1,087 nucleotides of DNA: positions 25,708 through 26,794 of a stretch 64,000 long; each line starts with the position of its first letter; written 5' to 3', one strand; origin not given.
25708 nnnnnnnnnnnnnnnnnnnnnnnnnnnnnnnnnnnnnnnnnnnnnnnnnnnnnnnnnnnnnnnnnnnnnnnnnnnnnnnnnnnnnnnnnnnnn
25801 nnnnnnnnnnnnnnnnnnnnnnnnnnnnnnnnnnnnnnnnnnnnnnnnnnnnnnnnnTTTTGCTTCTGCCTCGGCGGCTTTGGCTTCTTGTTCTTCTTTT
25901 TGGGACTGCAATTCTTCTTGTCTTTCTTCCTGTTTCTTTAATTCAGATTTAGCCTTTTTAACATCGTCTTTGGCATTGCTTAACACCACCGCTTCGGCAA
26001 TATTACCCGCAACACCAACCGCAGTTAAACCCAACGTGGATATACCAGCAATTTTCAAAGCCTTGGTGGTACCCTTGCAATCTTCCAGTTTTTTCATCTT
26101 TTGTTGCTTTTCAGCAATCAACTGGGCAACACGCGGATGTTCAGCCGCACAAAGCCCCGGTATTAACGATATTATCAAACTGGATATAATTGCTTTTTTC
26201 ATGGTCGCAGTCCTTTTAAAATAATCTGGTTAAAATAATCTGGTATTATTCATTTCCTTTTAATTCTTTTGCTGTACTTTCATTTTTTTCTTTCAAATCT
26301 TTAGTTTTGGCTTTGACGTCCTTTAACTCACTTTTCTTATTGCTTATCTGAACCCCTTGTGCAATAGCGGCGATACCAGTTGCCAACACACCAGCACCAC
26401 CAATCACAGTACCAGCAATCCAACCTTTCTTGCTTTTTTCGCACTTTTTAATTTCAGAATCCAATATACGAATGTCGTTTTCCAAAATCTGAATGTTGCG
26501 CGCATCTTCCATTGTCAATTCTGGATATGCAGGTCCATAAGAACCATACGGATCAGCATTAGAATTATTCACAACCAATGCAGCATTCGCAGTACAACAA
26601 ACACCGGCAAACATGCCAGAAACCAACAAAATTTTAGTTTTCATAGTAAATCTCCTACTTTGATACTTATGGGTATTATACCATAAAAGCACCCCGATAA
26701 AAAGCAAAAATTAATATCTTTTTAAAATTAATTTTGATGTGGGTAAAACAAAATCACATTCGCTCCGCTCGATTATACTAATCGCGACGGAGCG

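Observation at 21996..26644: Tandem three-gene family: signal peptide, single Cys, glycine-zipper helix, coiled coil, then variable Cys-module tails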

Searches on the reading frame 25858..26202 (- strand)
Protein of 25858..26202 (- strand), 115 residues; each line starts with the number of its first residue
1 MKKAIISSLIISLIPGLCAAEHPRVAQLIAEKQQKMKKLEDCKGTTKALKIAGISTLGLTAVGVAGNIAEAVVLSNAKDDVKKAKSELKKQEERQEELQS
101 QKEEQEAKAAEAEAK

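Call 20: find_related_loci(query=A2, collection=genome_contigs, flank=10000)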
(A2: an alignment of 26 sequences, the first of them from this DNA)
Query A2 (115 aa) in genome_contigs; peptide patterns used: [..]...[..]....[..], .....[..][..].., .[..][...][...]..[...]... (x = any residue, [..] = any of these).
137 stretches matched a pattern; 50 encode a relative of the query (tblastn E <= 1e-3); 49 distinct loci.
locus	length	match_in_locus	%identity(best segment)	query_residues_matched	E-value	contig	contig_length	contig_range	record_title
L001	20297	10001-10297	69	1-95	1e-37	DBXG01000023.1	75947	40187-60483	MAG TPA_asm: Alphaproteobacteria bacterium UBA1218 UBA1218_contig_21907, whole genome shotgun sequence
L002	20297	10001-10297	64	1-95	2e-35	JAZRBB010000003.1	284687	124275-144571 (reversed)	MAG: Candidatus Enterousia sp. isolate T1900045132_TC20190126.MAGScoT_cleanbin_000016 SGB_4885_k141_2185422, whole genom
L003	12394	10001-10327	57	1-109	7e-35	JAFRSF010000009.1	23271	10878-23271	MAG: Alphaproteobacteria bacterium isolate RGIG2753 Goat_Omasum-5__c86734, whole genome shotgun sequence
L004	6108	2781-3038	66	1-86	8e-35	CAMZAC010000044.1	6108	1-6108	MAG TPA_asm: uncultured Alphaproteobacteria bacterium isolate SRR10912537_bin.15_metaWRAP_v1.3_MAG genome assembly, cont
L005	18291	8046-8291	64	9-92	5e-32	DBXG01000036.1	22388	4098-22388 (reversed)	MAG TPA_asm: Alphaproteobacteria bacterium UBA1218 UBA1218_contig_61700, whole genome shotgun sequence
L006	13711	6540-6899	53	1-115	1e-31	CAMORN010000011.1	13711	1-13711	MAG: uncultured Alphaproteobacteria bacterium isolate SRR873606_bin.79_metaWRAP_v1.3_MAG genome assembly, contig: NODE_9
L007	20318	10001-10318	53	1-105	9e-30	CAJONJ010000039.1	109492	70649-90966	uncultured Alphaproteobacteria bacterium isolate Rumen_Coassembly_mag_1281 genome assembly, contig: k87_25581562, whole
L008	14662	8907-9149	60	1-81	8e-30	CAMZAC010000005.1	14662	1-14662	MAG TPA_asm: uncultured Alphaproteobacteria bacterium isolate SRR10912537_bin.15_metaWRAP_v1.3_MAG genome assembly, cont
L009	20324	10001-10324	48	1-108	5e-27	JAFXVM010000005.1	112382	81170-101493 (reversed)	MAG: Alphaproteobacteria bacterium isolate RGIG6783 Sheep_Rumen-3__c732627, whole genome shotgun sequence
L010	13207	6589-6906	49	1-113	7e-27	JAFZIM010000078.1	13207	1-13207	MAG: Alphaproteobacteria bacterium isolate RGIG7797 Water_buffalos_Reticulum-1__c710175, whole genome shotgun sequence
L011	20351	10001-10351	45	1-115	3e-26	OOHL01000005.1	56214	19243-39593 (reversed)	uncultured proteobacterium isolate RUG653 genome assembly, contig: scaffold_375, whole genome shotgun sequence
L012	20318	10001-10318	47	1-106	4e-26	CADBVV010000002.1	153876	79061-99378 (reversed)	MAG: uncultured proteobacterium isolate RUG14344 genome assembly, contig: RUG14344_asm_2, whole genome shotgun sequence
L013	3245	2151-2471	48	1-110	7e-26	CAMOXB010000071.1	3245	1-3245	MAG: uncultured proteobacterium isolate SRR873609_bin.15_metaWRAP_v1.3_MAG genome assembly, contig: ERZ1756109_2672972,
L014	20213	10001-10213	61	1-71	1e-25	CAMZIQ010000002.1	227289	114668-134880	MAG TPA_asm: uncultured proteobacterium isolate SRR10912534_bin.71_metaWRAP_v1.3_MAG genome assembly, contig: ERZ1421001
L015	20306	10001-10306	46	1-102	1e-25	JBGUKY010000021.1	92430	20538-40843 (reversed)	MAG: Candidatus Enterousia sp. isolate ruminal_MAG_27 ruminal_MAG_27_contig_0021, whole genome shotgun sequence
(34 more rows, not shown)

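Call 24: search_protein_representatives(alignment_id=A2)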
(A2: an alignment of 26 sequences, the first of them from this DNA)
Query: 26 sequences, 119 profile positions. Proteins with E-value up to 0.001 (for the whole library): 512; up to 1e-10: 412; up to 1e-30: 155. The best 150 are listed.
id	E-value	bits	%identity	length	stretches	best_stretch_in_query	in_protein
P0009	4.1e-45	168.5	-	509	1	1-118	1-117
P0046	2.0e-44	166.3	-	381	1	1-113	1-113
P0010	5.7e-44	164.8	-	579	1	1-118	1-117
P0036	2.9e-43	162.5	-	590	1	1-118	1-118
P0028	1.1e-42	160.6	-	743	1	1-115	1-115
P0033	2.0e-42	159.7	-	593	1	2-117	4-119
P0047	2.3e-42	159.6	-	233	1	1-116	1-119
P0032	7.1e-42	158.0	-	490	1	1-112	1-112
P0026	1.3e-41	157.1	-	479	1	1-115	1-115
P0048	1.8e-41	156.7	-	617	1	1-112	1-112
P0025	2.9e-41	156.0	-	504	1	1-118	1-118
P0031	3.5e-41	155.8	-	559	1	1-116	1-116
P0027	3.7e-41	155.7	-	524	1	1-118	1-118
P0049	4.2e-41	155.5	-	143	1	1-110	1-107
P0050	4.6e-41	155.4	-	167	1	1-112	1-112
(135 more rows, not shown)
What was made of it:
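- Checked: The module defines a family of at least 512 clusters at 50% identity (call 24).
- Several short members (84-250 aa) are in the databases (call 24).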

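Call 25: predict_structure(alignment_id=A2)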
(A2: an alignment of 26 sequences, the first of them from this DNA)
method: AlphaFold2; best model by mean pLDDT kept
length: 115 residues; sequences in the alignment: 26
mean_pLDDT: 66.4   pTM: 0.29
mean pLDDT of the five models: 66.4, 65.4, 59.7, 58.7, 53.9
residues with pLDDT >= 90: 0; 70-90: 54; 50-70: 41; < 50: 20
segments of 3 or more residues with pLDDT < 50: 43-59
pLDDT, mean of each block of 10 residues (from residue 1): 67 61 68 68 48 45 52 66 84 86 82 75
secondary structure, 60 per line:
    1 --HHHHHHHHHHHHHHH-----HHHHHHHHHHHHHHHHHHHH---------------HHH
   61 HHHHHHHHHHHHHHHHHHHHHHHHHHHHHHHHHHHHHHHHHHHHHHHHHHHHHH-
elements in order: H3-17 H23-42 H58-114
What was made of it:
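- On Inverse autotransporters (intimin/invasin): The conserved N-terminal module is about 90 aa and is predicted to be helical (call 25).
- The AlphaFold2 monomer model of the module is poor (pLDDT 66) and breaks the helix at residues 43-57 (call 25).
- Tried and rejected: The AlphaFold2 monomer model of the N-terminal module was too poor to search with (pLDDT 66, call 25).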

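Call 63: search_solved_structures(query=A2, max_evalue=10, show_alignments=2)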
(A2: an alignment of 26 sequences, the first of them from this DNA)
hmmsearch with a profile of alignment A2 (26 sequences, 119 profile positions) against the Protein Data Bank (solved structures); distinct sequences matched with E-value up to 10: 8.
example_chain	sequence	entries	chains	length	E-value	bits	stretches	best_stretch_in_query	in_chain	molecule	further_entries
9vrb_A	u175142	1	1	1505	0.19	14.6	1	47-97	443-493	ABC transporter C family member 13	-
9vrc_A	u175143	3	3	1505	0.19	14.6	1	47-97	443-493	ABC transporter C family member 13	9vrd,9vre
8fkj_R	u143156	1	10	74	1.7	11.5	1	52-77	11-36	ATP synthase subunit 9, mitochondrial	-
8f29_S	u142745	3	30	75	1.7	11.5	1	52-77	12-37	ATP synthase subunit 9, mitochondrial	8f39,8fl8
2wpd_J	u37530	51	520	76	1.8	11.5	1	52-77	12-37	ATP SYNTHASE SUBUNIT 9, MITOCHONDRIAL | ATP synthase subunit C, mitochondrial | ATP synthase subunit 9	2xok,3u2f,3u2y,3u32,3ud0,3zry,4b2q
6dfp_A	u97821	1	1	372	1.9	11.4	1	58-104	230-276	VCA0883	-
7p3r_A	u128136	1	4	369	1.9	11.4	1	58-104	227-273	MakA tetramer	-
6ezv_X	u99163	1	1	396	2.3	11.1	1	58-104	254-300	Non-hemolytic enterotoxin lytic component L1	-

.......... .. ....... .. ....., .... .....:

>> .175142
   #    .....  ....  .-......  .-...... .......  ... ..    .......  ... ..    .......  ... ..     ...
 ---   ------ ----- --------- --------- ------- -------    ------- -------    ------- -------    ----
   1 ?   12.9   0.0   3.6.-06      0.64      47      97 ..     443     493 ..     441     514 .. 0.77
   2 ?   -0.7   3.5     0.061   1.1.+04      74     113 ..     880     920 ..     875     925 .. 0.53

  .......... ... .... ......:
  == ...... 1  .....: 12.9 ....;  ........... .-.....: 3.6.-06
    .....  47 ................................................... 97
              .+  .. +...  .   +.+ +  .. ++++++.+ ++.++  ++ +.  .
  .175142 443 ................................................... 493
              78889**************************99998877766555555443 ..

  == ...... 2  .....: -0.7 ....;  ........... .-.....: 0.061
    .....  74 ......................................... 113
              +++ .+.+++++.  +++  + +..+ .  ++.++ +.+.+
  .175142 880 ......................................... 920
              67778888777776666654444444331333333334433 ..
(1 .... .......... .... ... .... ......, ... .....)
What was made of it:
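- On ClyA-family alpha pore-forming toxins (XaxA/YaxA, NheA/B/C, Hbl, MakA): PDB profile hits to MakA and NheA have E about 2 (call 63).
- Closest known: Glycine-zipper membrane helices. Same: ATP synthase subunit c appears among the faint PDB matches (call 63).
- The long-module profile against MakA and NheA gives E about 2 (call 63).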

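Call 74: search_protein_families(library=pfam, alignment_id=A5, max_evalue=0.001)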
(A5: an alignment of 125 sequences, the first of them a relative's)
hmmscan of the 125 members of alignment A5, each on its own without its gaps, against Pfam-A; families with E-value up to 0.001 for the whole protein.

A. member 1, P0046 (381 aa): 0 families

B. families by the number of members that match (of 125 scanned): 8 families
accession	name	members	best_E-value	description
PF16789.10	YscO-like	3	4.5e-06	YscO-like protein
PF21671.2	CPL1-like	2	2.4e-06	Protein CPL1-like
PF11336.14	DUF3138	1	0.0001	Protein of unknown function (DUF3138)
PF23503.1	Microp_apicomplexa_5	1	0.00019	Apicomplexa small protein domain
PF10186.14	ATG14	1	0.00052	Vacuolar sorting 38 and autophagy-related subunit 14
PF13166.12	AAA_13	1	0.00077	AAA domain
PF05262.16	Borrelia_P83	1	0.00081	Borrelia P83/100 protein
PF12946.13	EGF_MSP1_1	1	0.00096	MSP1 EGF domain 1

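Call 83: find_related_loci(query=A2, collection=viral_contigs, flank=5000)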
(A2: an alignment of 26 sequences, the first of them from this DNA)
Query A2 (115 aa) in viral_contigs; peptide patterns used: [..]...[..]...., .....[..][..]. (x = any residue, [..] = any of these).
234 stretches matched a pattern, but none encodes a relative of the query by tblastn (E <= 1e-3).
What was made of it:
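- On Phage or anti-phage defence proteins: A scan of 2.9 million viral contigs found no relative (call 83).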

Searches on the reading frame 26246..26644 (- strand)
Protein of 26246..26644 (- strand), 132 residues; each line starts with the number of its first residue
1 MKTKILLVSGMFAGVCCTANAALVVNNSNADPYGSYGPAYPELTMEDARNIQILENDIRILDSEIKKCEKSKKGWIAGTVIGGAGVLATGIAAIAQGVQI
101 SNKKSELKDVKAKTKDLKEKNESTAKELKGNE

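Call 3: search_protein_families(library=pfam, proteins=[window:26246-26644:-], max_evalue=1)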
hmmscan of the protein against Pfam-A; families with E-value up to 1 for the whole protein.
window:26246-26644:- (132 aa): 2 families
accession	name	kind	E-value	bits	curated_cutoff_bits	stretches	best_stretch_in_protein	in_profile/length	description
PF00523.23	Fusion_gly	-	0.0091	14.8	29.8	1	47-124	62-136/487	Fusion glycoprotein F0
PF04977.20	DivIC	-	0.14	12.4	28.9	1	98-129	17-48/80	Septum formation initiator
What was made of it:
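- C against the paramyxovirus fusion protein's fusion-peptide/heptad region gives E = 0.009 (call 3).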

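Call 4: search_protein_families(library=ncbifam, proteins=[window:26246-26644:-], max_evalue=1)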
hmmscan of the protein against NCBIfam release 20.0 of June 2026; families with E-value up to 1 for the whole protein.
window:26246-26644:- (132 aa): 5 families
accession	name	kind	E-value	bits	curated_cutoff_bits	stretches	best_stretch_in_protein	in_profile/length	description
NF033928.1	alph_xenorhab_A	subfamily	0.00029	20.3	125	1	46-120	178-253/339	alpha-xenorhabdolysin family binary toxin subunit A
NF051443.1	NheC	equivalog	0.023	14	420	1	53-127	198-271/352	non-hemolytic enterotoxin subunit C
NF007070.0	PRK09517.1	equivalog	0.076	11.3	761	1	78-125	16-63/755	multifunctional thiamine-phosphate pyrophosphorylase/synthase/phosphomethylpyrimidine kinase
NF052348.1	beta_propeller_lectin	domain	0.11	11.6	200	1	70-102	279-310/337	beta propeller lectin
NF053524.1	thylo_ssl2009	equivalog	0.13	13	58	1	72-124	8-58/90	ssl2009 family thylakoid membrane protein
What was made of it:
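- C against alpha-xenorhabdolysin A gives E = 2.9e-4 and against NheC E = 0.023 (call 4).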

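Call 62: find_homologous_proteins(query=window:26246-26644:-, max_evalue=0.001)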
Query window:26246-26644:- (132 aa): 33 proteins with E <= 0.001 among 105 candidates.
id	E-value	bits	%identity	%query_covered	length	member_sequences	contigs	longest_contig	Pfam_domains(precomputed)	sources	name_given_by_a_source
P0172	2.2e-42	161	65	96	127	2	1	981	-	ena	-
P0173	2.5e-42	161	65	95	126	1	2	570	-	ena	-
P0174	9.7e-42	159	69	82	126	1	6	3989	-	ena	-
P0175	3.3e-41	158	68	94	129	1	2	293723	-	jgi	-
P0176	3.9e-41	157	66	92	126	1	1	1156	-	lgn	-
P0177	1.0e-40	156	68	92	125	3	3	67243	-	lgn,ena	-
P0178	2.9e-40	155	62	95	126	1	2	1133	-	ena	-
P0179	3.3e-40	154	69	77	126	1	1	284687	-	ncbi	-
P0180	1.7e-39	152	65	92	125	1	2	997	-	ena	-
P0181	6.0e-39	150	65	92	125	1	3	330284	-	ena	-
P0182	6.8e-39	150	62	93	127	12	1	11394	-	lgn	-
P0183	7.8e-39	150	65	92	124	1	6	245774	-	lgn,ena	-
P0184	2.3e-38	149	64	92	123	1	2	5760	-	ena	-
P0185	1.5e-37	146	65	92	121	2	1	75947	-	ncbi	-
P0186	1.5e-37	146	61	92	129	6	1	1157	-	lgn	-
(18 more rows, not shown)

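Call 66: search_solved_structures(query=A4, max_evalue=10, show_alignments=1)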
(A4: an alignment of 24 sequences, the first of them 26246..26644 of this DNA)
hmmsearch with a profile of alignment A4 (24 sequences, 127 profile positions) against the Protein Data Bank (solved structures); distinct sequences matched with E-value up to 10: 9.
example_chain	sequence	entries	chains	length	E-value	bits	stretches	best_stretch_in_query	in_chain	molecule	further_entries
6wvs_A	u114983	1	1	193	0.0014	21.5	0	27-67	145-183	DeNovoTIM15 hyperstable de novo TIM barrel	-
8amz_M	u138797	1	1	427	0.32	14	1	19-67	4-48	AAA domain-containing protein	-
1nov_D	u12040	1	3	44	0.69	12.9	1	77-97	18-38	NODAMURA VIRUS COAT PROTEINS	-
2y6r_A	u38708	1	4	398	0.76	12.7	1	18-76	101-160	TETX2 PROTEIN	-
6yqx_A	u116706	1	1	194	0.9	12.5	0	36-67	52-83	de novo designed TIM barrel DeNovoTIM13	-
8a8o_A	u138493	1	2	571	1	12.3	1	27-67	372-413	Alpha-subunit of the PAPS reductase from Methanothermococcus thermolithotrophicus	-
7p12_A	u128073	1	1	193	2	11.3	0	36-67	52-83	DeNovoTIM13-SB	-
3v3n_A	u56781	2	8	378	2.6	11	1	31-76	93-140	TetX2 protein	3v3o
3p9u_A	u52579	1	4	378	2.6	11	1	31-76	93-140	TetX2 protein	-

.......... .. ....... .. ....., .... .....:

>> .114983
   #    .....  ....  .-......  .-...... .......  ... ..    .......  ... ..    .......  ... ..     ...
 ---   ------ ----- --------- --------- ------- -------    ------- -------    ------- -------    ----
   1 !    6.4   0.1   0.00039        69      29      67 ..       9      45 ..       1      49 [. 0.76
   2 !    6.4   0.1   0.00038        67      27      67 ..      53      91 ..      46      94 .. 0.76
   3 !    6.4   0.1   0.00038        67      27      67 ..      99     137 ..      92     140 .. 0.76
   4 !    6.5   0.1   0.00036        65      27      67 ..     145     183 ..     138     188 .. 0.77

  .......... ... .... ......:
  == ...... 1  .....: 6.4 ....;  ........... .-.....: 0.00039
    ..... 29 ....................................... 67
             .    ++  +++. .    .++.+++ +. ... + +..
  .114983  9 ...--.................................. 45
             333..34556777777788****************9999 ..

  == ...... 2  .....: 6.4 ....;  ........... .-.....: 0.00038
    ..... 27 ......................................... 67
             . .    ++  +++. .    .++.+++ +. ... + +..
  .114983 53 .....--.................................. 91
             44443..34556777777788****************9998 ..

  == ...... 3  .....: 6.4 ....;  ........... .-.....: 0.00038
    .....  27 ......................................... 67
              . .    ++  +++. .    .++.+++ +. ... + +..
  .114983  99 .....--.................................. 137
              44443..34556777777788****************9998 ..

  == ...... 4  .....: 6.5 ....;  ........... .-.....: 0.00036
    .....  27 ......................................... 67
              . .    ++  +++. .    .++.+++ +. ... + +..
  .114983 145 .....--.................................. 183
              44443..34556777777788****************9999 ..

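Call 81: search_protein_families(library=phrogs, proteins=[window:26246-26644:-], max_evalue=0.01)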
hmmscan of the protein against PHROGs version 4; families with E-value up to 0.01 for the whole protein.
window:26246-26644:- (132 aa): 0 families

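Call 82: search_protein_families(library=padloc, proteins=[window:26246-26644:-], max_evalue=0.01)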
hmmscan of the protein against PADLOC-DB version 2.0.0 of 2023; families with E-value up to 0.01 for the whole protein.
window:26246-26644:- (132 aa): 0 families
